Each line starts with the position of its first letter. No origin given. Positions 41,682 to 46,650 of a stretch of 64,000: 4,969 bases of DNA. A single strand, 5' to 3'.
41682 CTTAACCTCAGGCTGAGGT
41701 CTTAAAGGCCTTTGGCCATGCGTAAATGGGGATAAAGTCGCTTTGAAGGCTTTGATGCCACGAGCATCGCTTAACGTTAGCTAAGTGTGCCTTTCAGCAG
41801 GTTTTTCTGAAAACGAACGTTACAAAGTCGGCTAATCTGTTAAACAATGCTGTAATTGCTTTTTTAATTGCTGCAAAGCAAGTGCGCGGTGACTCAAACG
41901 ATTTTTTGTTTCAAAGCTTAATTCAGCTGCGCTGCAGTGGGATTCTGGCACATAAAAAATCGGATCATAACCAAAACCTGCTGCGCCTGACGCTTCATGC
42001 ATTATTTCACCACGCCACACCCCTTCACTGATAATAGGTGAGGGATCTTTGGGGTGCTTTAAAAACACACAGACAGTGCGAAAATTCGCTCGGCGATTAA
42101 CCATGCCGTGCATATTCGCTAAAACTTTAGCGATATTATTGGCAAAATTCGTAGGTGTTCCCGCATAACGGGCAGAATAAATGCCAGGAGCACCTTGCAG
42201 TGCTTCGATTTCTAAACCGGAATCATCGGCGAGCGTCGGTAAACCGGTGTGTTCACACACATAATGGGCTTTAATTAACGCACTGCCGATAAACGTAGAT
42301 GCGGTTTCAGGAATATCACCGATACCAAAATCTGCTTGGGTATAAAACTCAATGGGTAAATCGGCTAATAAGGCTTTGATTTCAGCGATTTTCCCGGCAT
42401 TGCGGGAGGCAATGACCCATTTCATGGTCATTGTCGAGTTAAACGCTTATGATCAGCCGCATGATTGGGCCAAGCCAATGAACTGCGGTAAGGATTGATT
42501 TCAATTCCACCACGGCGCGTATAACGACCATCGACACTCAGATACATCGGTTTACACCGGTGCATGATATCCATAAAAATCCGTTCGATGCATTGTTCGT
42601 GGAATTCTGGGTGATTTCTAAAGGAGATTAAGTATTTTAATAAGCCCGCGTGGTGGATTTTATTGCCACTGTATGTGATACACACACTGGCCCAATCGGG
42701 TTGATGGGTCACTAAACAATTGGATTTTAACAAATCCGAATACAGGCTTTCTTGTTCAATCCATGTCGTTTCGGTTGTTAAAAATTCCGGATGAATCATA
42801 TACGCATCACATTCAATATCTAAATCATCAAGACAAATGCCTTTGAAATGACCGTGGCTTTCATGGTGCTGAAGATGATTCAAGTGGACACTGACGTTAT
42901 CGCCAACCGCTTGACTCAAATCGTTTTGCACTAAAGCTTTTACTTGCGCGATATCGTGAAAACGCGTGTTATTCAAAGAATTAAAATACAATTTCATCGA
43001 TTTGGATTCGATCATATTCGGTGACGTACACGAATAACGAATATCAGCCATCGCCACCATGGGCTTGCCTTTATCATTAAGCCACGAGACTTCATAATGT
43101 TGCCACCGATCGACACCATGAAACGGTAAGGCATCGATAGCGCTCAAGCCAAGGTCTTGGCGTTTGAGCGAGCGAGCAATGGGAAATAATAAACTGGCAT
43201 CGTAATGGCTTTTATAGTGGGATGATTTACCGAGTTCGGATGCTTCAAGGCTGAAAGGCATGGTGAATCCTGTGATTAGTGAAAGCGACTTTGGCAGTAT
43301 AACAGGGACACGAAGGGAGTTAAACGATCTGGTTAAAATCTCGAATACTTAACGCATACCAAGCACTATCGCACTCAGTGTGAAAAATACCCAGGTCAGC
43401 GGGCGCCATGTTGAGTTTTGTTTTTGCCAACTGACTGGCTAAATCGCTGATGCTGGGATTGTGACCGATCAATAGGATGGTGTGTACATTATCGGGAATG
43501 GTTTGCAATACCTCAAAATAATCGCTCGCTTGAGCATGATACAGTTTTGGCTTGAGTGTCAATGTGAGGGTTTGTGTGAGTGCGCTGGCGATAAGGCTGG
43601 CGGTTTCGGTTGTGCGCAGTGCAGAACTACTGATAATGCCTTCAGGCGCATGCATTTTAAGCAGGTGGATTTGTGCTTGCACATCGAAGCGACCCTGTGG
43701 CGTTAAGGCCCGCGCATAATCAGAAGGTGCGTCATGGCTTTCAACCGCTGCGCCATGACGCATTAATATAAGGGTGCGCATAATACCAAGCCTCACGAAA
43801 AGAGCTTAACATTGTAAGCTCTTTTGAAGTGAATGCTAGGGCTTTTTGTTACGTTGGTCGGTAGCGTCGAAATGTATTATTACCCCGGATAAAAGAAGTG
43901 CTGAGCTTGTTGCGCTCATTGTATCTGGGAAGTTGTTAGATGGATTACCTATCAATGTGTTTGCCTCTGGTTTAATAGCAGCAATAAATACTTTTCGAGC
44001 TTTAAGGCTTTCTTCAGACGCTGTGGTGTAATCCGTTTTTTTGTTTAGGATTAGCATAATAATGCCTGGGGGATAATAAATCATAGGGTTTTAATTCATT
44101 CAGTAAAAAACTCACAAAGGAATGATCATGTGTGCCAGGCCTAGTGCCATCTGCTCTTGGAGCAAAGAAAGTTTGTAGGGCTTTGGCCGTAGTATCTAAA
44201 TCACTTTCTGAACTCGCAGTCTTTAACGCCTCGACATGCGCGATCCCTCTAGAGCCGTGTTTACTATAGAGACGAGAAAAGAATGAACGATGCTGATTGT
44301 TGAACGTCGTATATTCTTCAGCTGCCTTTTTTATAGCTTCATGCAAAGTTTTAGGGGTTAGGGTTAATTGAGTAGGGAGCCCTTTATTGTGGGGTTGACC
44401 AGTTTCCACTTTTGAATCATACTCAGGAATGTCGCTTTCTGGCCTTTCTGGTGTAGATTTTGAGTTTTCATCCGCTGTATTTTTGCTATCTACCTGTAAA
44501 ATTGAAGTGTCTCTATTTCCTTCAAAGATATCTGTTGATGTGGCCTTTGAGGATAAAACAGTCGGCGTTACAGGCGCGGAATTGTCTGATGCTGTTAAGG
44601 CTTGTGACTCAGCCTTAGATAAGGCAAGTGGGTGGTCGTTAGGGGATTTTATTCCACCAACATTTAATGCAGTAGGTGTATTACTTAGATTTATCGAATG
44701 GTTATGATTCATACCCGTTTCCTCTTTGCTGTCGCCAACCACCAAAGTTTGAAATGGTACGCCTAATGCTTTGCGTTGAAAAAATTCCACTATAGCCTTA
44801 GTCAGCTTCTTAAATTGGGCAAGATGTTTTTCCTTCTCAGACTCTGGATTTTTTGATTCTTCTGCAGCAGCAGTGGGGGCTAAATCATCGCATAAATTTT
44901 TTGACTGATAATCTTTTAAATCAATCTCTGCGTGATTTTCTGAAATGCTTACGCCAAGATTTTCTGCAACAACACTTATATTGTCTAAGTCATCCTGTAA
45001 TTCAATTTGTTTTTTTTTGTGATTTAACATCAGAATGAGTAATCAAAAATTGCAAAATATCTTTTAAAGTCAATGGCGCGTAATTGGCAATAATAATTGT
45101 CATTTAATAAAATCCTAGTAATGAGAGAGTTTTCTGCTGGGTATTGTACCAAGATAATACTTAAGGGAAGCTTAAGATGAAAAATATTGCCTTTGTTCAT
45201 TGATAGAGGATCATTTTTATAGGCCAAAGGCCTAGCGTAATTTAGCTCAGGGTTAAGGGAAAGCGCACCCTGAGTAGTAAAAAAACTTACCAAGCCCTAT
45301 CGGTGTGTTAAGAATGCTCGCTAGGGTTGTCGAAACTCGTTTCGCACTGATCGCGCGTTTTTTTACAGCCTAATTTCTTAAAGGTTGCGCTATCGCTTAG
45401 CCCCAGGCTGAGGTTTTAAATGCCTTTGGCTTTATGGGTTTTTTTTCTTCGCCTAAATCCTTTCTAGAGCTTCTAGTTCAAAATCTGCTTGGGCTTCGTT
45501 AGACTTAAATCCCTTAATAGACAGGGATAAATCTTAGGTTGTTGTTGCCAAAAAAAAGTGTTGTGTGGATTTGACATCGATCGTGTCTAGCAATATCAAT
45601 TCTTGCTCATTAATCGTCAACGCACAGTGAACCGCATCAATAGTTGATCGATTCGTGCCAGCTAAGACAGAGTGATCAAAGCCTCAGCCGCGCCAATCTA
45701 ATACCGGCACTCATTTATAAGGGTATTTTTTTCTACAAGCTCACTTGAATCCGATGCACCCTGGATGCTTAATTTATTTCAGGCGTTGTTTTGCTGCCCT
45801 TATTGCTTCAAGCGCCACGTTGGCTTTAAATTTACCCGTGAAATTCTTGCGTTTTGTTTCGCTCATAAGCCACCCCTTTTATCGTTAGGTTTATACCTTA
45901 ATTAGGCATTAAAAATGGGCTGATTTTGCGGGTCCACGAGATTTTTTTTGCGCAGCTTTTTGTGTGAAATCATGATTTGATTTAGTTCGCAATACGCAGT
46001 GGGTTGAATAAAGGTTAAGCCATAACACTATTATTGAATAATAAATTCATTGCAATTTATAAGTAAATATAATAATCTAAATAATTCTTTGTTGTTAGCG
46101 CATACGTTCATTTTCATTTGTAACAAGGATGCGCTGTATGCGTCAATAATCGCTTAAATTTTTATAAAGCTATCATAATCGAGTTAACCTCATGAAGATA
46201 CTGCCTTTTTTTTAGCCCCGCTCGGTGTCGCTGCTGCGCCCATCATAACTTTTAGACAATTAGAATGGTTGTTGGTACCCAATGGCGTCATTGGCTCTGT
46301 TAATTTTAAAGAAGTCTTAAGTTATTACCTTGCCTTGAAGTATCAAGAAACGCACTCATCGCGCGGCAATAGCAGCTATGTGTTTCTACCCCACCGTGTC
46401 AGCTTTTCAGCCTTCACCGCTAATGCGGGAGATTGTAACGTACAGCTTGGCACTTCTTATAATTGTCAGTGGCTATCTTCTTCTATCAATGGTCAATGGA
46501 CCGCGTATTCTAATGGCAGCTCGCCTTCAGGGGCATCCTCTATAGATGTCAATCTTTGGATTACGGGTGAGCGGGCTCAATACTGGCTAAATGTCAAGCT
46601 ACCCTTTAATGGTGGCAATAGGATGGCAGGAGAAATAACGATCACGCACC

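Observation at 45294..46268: Gene-poor scar region with an IS3-family OrfA remnant at the boundary of an accessory gene cluster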

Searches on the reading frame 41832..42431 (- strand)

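Call 8: search_protein_families(library=pfam, proteins=[window:41832-42431:-], max_evalue=1)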
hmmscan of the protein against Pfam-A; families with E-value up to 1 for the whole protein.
window:41832-42431:- (199 aa): 2 families
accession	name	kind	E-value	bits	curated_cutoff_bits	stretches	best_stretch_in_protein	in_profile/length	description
PF01725.21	Ham1p_like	-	4.8e-59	199.8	22.5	1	6-191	2-185/186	Ham1 family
PF23355.1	IFT52_GIFT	-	0.27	10.7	27.2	1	94-148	86-138/246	IFT52 GIFT domain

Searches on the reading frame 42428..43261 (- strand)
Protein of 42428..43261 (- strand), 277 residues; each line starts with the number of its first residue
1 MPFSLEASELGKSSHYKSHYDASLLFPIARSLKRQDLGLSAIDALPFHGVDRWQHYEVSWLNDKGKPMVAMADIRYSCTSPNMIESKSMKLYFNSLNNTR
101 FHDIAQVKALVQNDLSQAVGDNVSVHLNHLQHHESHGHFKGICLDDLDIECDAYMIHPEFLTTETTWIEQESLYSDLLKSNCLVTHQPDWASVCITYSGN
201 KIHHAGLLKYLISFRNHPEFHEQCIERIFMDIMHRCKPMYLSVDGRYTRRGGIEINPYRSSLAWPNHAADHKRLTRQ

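Call 8: search_protein_families(library=pfam, proteins=[window:42428-43261:-], max_evalue=1)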
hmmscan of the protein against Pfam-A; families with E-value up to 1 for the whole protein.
window:42428-43261:- (277 aa): 2 families
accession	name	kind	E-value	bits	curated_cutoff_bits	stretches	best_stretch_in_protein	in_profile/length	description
PF14819.11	QueF_N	-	1.5e-44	151.3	25.6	1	16-127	1-111/111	Nitrile reductase, 7-cyano-7-deazaguanine-reductase N-term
PF14489.11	QueF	-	1.5e-26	92.9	27.3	2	188-260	1-75/81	QueF-like protein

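Call 42: find_homologous_proteins(query=window:42428-43261:-, max_evalue=1e-30)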
Query window:42428-43261:- (277 aa): 8000 proteins with E <= 1e-30 among 8000 candidates; the best 120 are listed.
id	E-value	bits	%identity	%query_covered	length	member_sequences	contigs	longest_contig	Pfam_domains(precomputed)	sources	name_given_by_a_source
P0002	4.8e-191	651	100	100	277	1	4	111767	PF14489.12,PF14819.12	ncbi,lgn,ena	-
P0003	2.5e-162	557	84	100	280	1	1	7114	PF14489.12,PF14819.12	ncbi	-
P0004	2.1e-112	393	64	99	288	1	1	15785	PF14489.12,PF14819.12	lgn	-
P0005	2.3e-112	393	64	100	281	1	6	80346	PF14489.12,PF14819.12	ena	-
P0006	8.4e-108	378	63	99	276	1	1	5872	PF14489.12,PF14819.12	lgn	-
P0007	1.4e-107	377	65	94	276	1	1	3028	PF14489.12,PF14819.12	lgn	-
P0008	3.3e-107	376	63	100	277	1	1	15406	PF14489.12,PF14819.12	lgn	-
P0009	8.5e-105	368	63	99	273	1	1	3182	PF14489.12,PF14819.12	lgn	-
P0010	7.2e-104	365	63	93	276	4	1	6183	PF14489.12,PF14819.12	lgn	-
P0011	1.4e-101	358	59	100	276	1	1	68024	PF14489.12,PF14819.12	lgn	-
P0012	2.2e-101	357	58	100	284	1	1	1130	PF14489.12,PF14819.12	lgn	-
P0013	2.7e-101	357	60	99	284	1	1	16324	PF14489.12,PF14819.12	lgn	-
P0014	8.0e-101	355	58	98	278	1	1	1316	PF14489.12,PF14819.12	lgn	-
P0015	1.6e-100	354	59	98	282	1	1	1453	PF14489.12,PF14819.12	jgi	jgi:7-cyano-7-deazaguanine reductase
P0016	4.3e-100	353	60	97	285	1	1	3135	PF14489.12,PF14819.12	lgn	-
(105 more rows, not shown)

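Call 43: find_encoding_contigs(protein=P0003, flank=10000, max_places=4)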
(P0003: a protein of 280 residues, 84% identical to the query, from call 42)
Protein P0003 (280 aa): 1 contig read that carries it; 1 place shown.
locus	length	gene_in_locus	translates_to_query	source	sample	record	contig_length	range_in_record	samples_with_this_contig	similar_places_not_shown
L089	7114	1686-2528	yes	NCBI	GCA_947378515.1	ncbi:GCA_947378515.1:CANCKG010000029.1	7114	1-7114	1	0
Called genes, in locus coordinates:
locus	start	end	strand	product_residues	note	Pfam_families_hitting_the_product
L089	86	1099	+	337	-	-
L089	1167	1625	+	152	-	PF00300:His_Phos_1 (weak)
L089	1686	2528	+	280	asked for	PF14819:QueF_N, PF14489:QueF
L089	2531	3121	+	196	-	PF01725:Ham1p_like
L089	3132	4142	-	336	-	PF01633:Choline_kinase (weak), PF01636:APH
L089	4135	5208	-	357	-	PF03033:Glyco_transf_28, PF04101:Glyco_tran_28_C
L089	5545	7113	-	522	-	?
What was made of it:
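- In the relative GCA_947378515.1 the sixA block sits on a contig that ends 85 bp upstream of the 337-aa gene (call 43). The relative's contig breaks right at the equivalent position (call 43).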

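Call 44: find_encoding_contigs(protein=P0002, flank=10000, max_places=6)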
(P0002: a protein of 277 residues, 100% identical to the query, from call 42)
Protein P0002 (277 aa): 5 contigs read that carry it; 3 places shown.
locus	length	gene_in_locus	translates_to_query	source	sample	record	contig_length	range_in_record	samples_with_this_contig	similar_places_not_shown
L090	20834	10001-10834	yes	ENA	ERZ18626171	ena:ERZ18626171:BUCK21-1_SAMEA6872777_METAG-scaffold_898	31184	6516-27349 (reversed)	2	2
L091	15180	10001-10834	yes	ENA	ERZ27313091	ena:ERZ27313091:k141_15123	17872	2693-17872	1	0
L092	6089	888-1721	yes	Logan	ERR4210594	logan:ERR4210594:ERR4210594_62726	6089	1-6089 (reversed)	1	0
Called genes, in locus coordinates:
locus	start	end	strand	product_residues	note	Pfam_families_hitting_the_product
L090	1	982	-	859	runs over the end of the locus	PF27087:LRR_TMOD-LMOD (weak), PF12799:LRR_4 (weak)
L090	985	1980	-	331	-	-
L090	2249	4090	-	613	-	PF02518:HATPase_c, PF13589:HATPase_c_3, PF01119:DNA_mis_repair, PF08676:MutL_C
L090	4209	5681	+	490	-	-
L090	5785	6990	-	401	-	-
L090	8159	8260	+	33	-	-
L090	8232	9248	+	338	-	-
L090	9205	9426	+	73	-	-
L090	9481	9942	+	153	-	PF00300:His_Phos_1 (weak)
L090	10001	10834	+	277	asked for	PF14819:QueF_N, PF14489:QueF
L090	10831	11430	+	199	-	PF01725:Ham1p_like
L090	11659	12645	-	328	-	PF01636:APH, PF01633:Choline_kinase (weak)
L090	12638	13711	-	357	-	PF03033:Glyco_transf_28, PF04101:Glyco_tran_28_C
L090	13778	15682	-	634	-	-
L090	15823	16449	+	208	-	PF13640:2OG-FeII_Oxy_3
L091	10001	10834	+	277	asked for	PF14819:QueF_N, PF14489:QueF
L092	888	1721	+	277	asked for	PF14819:QueF_N, PF14489:QueF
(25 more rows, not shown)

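Call 45: find_encoding_contigs(protein=P0005, flank=10000, max_places=3)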
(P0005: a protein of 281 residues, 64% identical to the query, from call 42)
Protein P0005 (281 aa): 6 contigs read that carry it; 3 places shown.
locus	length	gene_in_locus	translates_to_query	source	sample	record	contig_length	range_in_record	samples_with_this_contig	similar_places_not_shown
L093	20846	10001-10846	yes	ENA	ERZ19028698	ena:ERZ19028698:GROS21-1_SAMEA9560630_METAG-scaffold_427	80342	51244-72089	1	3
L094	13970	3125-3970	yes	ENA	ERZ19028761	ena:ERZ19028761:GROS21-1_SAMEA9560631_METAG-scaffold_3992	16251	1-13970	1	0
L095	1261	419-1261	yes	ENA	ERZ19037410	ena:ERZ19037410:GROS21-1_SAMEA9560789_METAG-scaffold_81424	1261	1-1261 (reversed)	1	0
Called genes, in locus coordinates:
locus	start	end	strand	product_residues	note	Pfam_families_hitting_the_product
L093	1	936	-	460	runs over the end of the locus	PF01554:MatE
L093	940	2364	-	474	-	PF01554:MatE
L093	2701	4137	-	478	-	PF01554:MatE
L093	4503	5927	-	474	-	PF01554:MatE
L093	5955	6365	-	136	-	PF27765:UCP032817-like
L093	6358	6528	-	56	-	-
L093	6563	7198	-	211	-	PF13103:TonB_2 (weak), PF03544:TonB_C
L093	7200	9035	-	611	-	PF07715:Plug, PF00593:TonB_dep_Rec_b-barrel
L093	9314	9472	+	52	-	-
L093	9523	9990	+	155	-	PF00300:His_Phos_1 (weak)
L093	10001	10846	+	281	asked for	PF14819:QueF_N, PF14489:QueF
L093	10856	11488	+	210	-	PF01725:Ham1p_like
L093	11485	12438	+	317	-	PF13506:Glyco_transf_21 (faint), PF00535:Glycos_transf_2, PF10111:Glyco_tranf_2_2, PF13641:Glyco_tranf_2_3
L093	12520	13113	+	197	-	-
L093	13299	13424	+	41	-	-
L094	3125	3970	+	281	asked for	PF14819:QueF_N, PF14489:QueF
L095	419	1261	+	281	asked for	PF14819:QueF_N, PF14489:QueF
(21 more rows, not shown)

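Call 56: search_protein_families(library=pfam, proteins=[L089:86-1099:+], max_evalue=0.01)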
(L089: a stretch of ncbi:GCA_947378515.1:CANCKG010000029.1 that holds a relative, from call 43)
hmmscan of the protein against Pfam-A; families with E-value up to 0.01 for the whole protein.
L089:86-1099:+ (337 aa): 0 families

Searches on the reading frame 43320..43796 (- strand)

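Call 8: search_protein_families(library=pfam, proteins=[window:43320-43796:-], max_evalue=1)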
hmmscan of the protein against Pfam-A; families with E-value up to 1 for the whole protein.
window:43320-43796:- (158 aa): 1 family
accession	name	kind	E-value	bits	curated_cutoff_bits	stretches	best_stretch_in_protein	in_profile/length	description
PF00300.27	His_Phos_1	-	5.8e-07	29.8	21.7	1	9-85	1-77/194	Histidine phosphatase superfamily (branch 1)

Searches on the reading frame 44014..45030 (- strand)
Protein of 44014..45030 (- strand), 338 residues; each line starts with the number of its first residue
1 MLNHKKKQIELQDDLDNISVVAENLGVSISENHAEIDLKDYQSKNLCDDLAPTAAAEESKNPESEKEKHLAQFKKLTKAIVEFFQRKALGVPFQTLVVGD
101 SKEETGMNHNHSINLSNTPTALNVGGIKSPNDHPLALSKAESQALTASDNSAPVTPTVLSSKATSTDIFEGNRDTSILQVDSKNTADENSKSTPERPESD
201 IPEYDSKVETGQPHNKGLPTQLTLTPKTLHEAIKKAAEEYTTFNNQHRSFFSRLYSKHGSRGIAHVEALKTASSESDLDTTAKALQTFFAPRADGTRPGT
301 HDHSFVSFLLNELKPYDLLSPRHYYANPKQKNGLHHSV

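Call 8: search_protein_families(library=pfam, proteins=[window:44014-45030:-], max_evalue=1)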
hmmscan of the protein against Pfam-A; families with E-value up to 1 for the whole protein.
window:44014-45030:- (338 aa): 2 families
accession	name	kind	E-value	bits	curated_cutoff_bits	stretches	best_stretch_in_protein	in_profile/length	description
PF11774.14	Lsr2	-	0.0011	19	29.6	1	5-52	3-49/58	Lsr2 dimerization domain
PF10454.14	DUF2458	-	0.16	12.1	33.1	0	180-210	70-100/172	Protein of unknown function (DUF2458)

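Call 9: search_protein_families(library=ncbifam, proteins=[window:44014-45030:-], max_evalue=1)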
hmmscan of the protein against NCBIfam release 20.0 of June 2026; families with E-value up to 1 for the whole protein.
window:44014-45030:- (338 aa): 0 families

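Call 13: find_encoding_contigs(protein=window:44014-45030:-, flank=6000, max_places=6)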
Protein window:44014-45030:- (338 aa): 4 contigs read that carry it; 1 place shown.
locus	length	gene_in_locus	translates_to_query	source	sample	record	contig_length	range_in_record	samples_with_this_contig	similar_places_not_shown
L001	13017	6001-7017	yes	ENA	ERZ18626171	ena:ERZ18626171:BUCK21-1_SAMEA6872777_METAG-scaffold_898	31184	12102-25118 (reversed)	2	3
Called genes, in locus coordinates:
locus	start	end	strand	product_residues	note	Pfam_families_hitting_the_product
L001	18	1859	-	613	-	PF02518:HATPase_c, PF13589:HATPase_c_3, PF01119:DNA_mis_repair, PF08676:MutL_C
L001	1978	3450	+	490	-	-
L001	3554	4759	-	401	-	-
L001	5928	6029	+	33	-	-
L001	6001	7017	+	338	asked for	-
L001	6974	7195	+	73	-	-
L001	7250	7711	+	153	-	PF00300:His_Phos_1 (weak)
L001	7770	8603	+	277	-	PF14819:QueF_N, PF14489:QueF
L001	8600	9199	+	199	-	PF01725:Ham1p_like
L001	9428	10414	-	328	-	PF01636:APH, PF01633:Choline_kinase (weak)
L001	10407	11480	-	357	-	PF03033:Glyco_transf_28, PF04101:Glyco_tran_28_C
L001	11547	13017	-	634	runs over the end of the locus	-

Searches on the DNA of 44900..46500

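Call 4: search_rna_families(source=window, start=44900, end=46500, threshold=evalue, max_evalue=5, show_alignments=3)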
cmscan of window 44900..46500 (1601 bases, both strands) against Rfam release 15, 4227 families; matches with E-value up to 5: 2.
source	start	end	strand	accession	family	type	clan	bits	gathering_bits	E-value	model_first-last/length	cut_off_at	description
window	44952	45037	-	RF01181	snR77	Gene; snRNA; snoRNA; CD-box;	CL00057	20.7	50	4.2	1-83/83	no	Small nucleolar RNA snR77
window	46156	46292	+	RF02123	FTX_4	Gene; lncRNA;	-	20.2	80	2.4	1-141/141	no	FTX transcript, XIST regulator conserved region 4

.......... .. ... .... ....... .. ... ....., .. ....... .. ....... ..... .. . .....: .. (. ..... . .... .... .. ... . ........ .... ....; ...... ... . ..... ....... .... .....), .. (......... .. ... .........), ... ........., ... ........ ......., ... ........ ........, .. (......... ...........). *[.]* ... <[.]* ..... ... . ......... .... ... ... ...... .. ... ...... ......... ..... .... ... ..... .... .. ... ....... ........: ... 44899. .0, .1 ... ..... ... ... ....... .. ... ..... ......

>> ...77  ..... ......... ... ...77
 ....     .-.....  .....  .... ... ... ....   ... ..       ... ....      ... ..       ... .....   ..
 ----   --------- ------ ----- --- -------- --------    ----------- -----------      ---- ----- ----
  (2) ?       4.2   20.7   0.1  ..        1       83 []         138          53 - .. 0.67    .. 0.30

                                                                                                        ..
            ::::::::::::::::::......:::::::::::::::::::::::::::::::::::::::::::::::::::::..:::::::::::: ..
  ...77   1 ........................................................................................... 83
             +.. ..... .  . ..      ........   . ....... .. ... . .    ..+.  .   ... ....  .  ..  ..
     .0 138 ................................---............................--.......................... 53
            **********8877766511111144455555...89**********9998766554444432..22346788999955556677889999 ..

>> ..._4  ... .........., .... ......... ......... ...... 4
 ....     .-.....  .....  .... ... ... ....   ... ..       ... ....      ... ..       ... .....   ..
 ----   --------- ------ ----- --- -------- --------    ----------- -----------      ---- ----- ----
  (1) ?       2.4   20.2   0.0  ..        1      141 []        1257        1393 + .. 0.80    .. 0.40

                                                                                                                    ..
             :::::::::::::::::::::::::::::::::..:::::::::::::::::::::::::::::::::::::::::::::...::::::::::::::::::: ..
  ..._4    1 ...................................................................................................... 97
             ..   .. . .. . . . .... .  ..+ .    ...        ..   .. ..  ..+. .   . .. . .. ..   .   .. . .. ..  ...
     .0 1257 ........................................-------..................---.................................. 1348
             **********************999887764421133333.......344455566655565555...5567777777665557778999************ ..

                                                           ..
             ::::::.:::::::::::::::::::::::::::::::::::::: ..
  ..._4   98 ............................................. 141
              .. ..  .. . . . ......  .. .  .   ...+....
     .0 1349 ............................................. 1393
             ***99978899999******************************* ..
